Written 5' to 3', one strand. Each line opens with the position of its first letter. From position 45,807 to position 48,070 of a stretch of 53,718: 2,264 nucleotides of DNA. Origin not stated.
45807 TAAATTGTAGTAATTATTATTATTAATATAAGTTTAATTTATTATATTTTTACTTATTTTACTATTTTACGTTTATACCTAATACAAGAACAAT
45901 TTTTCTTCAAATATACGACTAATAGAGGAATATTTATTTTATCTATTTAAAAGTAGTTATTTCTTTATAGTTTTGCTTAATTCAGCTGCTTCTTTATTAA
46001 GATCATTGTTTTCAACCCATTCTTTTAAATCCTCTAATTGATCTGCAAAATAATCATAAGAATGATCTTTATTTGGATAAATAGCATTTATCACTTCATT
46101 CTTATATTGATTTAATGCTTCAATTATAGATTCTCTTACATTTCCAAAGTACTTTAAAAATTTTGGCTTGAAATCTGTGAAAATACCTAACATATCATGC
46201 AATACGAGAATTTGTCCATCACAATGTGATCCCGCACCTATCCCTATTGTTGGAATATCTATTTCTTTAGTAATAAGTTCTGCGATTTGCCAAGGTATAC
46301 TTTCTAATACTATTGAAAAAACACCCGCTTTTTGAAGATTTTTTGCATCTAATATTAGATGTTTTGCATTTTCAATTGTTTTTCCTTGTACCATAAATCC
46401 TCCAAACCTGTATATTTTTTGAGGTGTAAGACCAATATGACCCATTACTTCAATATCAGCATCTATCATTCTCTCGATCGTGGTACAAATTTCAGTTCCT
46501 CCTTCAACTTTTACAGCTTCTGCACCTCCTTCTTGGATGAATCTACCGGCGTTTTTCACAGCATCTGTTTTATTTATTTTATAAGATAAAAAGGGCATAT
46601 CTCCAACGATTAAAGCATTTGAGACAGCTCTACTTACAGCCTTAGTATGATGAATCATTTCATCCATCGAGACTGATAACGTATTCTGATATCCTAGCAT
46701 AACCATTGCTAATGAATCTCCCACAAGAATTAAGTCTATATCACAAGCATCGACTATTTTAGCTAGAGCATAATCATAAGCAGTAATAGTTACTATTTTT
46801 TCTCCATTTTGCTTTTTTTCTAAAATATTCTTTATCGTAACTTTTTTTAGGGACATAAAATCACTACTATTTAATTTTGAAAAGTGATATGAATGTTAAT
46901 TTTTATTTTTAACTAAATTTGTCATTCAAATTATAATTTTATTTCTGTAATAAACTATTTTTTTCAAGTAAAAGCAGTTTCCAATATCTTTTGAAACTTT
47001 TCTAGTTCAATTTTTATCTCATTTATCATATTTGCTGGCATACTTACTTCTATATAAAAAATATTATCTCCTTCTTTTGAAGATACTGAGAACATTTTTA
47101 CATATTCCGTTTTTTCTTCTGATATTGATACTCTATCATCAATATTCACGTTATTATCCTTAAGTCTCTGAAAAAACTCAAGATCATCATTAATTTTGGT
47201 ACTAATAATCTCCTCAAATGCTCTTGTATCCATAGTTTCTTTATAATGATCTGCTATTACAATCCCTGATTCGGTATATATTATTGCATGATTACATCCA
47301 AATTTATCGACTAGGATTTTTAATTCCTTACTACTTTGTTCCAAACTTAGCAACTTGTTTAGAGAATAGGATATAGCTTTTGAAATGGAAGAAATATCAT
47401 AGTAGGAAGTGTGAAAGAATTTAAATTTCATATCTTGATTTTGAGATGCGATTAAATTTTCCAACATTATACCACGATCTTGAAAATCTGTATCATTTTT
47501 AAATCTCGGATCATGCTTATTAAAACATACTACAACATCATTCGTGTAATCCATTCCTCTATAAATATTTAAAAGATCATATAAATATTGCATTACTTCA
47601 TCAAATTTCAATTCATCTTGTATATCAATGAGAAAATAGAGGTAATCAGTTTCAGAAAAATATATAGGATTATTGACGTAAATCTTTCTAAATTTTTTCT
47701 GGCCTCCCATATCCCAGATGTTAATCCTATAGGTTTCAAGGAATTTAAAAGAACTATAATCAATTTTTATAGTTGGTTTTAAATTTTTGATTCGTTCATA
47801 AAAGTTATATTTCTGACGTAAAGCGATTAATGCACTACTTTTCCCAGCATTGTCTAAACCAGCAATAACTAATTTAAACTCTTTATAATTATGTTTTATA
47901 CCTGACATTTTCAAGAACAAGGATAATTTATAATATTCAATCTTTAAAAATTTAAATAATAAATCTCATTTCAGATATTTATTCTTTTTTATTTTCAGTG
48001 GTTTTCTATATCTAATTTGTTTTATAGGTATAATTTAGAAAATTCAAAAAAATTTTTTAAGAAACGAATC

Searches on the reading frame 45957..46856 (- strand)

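Call 4: search_protein_families(library=pfam, proteins=[window:45957-46856:-], max_evalue=0.1)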
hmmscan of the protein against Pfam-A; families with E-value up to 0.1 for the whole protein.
window:45957-46856:- (299 aa): 2 families
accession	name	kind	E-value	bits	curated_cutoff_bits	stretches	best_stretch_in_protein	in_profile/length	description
PF02548.21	Pantoate_transf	-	3e-112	374.7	28.7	1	5-262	1-258/259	Ketopantoate hydroxymethyltransferase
PF13714.12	PEP_mutase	-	0.0025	17.9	31.5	1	15-87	5-76/240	Phosphoenolpyruvate phosphomutase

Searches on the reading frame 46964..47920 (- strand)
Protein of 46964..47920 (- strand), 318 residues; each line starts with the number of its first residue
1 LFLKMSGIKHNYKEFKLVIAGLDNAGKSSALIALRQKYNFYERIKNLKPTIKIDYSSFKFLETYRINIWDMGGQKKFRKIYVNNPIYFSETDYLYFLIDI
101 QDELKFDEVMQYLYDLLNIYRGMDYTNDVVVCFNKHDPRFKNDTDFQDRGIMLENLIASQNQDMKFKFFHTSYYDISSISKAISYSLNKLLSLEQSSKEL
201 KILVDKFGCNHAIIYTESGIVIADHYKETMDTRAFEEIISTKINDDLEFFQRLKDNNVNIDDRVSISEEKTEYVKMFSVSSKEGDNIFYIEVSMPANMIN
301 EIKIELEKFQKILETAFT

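Call 4: search_protein_families(library=pfam, proteins=[window:46964-47920:-], max_evalue=0.1)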
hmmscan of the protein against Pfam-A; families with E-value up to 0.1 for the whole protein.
window:46964-47920:- (318 aa): 7 families
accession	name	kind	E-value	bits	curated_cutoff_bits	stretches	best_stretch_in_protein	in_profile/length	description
PF00025.27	Arf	-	3.5e-20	72.6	22.3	1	7-155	7-144/174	ADP-ribosylation factor family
PF04670.18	Gtr1_RagA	-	7.9e-20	71.7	22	1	16-238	1-228/232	Gtr1/RagA G protein conserved region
PF00071.28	Ras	-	5.4e-09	36.3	21.6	1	16-183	1-153/162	Ras family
PF08477.19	Roc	-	7e-09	36.4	27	1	16-137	1-119/119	Ras of Complex, Roc, domain of DAPkinase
PF09439.16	SRPRB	-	2.5e-06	27.4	25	1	16-137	5-120/178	Signal recognition particle receptor beta subunit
PF01926.29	MMR_HSR1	-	1.3e-05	25.7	21.9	1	17-135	2-113/113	50S ribosome-binding GTPase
PF00009.33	GTP_EFTU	-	0.00069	19.7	26.5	1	50-190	56-151/188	Elongation factor Tu GTP binding domain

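Call 65: search_protein_families(library=ncbifam, proteins=[window:46964-47920:-], max_evalue=0.01)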
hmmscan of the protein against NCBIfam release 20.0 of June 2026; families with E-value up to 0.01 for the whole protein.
window:46964-47920:- (318 aa): 1 family
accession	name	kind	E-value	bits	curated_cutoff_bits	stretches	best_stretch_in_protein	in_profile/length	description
TIGR00231.1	small_GTP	domain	3.4e-10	39.9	42.5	1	13-146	2-130/164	GTP-binding protein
